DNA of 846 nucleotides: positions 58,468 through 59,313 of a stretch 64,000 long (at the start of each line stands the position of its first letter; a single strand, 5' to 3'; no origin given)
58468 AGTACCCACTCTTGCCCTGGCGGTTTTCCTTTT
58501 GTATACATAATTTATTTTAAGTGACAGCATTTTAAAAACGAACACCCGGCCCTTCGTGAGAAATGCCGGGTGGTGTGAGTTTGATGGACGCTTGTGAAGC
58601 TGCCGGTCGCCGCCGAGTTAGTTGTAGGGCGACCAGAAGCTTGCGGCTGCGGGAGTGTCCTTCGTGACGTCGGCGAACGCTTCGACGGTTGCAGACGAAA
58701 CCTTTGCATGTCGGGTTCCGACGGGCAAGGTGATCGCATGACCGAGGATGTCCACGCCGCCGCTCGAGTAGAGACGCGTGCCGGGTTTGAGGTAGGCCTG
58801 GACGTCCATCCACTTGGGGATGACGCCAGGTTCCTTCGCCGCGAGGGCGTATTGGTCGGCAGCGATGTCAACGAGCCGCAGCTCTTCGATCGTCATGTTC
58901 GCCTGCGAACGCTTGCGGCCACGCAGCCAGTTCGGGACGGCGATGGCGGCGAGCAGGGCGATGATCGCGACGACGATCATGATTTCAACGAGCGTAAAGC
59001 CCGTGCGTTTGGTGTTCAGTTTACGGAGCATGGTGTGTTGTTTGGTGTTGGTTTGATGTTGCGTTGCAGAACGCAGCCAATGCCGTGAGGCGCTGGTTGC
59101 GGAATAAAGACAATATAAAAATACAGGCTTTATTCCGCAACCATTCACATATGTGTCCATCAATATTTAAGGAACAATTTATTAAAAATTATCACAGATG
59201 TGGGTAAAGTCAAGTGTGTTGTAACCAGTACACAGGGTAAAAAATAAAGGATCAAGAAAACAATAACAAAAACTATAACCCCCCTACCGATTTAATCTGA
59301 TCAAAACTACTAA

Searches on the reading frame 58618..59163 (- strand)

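Call 19: search_protein_families(library=pfam, max_evalue=0.01, proteins=[window:58618-59163:-])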
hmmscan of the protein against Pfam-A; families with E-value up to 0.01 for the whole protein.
window:58618-59163:- (181 aa): 1 family
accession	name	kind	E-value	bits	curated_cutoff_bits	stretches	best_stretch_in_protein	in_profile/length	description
PF07963.17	N_methyl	-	7.9e-08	32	21.2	1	52-76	3-27/27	Prokaryotic N-terminal methylation motif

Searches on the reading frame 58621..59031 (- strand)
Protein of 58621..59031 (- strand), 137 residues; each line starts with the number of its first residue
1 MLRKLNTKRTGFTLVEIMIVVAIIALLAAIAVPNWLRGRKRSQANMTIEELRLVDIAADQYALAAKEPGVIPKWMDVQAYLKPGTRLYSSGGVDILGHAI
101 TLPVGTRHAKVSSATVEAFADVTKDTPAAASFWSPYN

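Call 43: find_homologous_proteins(query=window:58621-59031:-, max_evalue=0.00001)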
Query seq(137 aa) (137 aa): 7657 proteins with E <= 0.00001 among 8000 candidates; the best 120 are listed.
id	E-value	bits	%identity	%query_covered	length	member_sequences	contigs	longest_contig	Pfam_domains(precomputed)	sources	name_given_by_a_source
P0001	1.5e-82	292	100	100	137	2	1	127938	PF07963.18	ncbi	ncbi:MAG: prepilin-type N-terminal cleavage/methylation domain-containing protein [bacterium]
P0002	6.7e-44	167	65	100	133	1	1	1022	PF07963.18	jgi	jgi:prepilin-type N-terminal cleavage/methylation domain-containing protein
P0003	1.7e-42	163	64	100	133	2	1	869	PF07963.18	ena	-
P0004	1.8e-42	163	63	100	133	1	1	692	PF07963.18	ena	-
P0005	3.8e-42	162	63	100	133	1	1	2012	PF07963.18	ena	-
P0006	5.3e-42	161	64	100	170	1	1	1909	PF07963.18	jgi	jgi:prepilin-type N-terminal cleavage/methylation domain-containing protein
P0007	8.2e-42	160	62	99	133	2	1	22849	PF07963.18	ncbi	-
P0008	1.0e-41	160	64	100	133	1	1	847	PF07963.18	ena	-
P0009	1.2e-41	160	63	100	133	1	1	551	PF07963.18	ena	-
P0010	1.4e-41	160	64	100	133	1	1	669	PF07963.18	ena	-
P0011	1.5e-41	160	62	100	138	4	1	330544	PF07963.18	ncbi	-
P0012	1.7e-41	159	63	99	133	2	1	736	PF07963.18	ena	-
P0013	1.9e-41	159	61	99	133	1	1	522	PF07963.18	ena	-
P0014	1.9e-41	159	63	100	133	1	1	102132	PF07963.18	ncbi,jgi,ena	jgi:prepilin-type N-terminal cleavage/methylation domain-containing protein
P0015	2.0e-41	159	62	100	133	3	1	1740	PF07963.18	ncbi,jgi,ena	jgi:prepilin-type N-terminal cleavage/methylation domain-containing protein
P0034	3.2e-40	155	62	99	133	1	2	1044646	PF07963.18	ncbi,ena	-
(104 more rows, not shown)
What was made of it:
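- On Recent horizontal acquisition from a GC-rich donor (as for the pilin-like cassette): The positive control, the pilin-like gene, gave thousands of hits at 58-65% identity (call 43).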

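Call 44: find_encoding_contigs(protein=P0034, flank=3000, max_places=2)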
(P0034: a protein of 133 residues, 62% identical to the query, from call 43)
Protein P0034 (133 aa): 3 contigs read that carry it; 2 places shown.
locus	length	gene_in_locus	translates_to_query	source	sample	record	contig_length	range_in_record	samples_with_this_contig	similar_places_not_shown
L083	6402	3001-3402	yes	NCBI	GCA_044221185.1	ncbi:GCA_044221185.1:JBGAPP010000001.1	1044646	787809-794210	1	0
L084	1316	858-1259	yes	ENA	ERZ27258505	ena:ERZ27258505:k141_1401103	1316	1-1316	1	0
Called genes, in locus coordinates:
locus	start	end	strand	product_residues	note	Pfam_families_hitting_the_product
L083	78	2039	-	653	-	PF13432:TPR_16 (faint), PF07719:TPR_2 (faint), PF13428:TPR_14 (faint), PF00515:TPR_1 (faint), PF13181:TPR_8 (faint), PF14559:TPR_19 (weak)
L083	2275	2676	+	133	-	PF07963:N_methyl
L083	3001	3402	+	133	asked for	PF07963:N_methyl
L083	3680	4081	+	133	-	PF07963:N_methyl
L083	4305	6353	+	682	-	-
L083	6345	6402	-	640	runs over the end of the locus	PF09852:DUF2079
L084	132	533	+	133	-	PF07963:N_methyl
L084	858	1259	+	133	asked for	PF07963:N_methyl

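Call 45: find_encoding_contigs(protein=P0007, flank=3000, max_places=2)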
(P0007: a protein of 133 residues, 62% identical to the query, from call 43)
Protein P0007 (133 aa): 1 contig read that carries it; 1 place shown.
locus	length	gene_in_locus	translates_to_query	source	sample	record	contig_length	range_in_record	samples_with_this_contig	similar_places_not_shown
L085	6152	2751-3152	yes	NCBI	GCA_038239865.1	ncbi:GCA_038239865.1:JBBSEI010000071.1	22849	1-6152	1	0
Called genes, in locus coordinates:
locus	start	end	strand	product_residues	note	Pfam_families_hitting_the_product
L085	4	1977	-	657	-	PF13432:TPR_16 (faint), PF07719:TPR_2 (faint), PF00515:TPR_1 (faint), PF13414:TPR_11 (faint), PF14559:TPR_19 (weak)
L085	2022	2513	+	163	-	PF07963:N_methyl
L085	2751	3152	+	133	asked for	PF07963:N_methyl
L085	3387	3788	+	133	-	PF07963:N_methyl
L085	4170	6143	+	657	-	-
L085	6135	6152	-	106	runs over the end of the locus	-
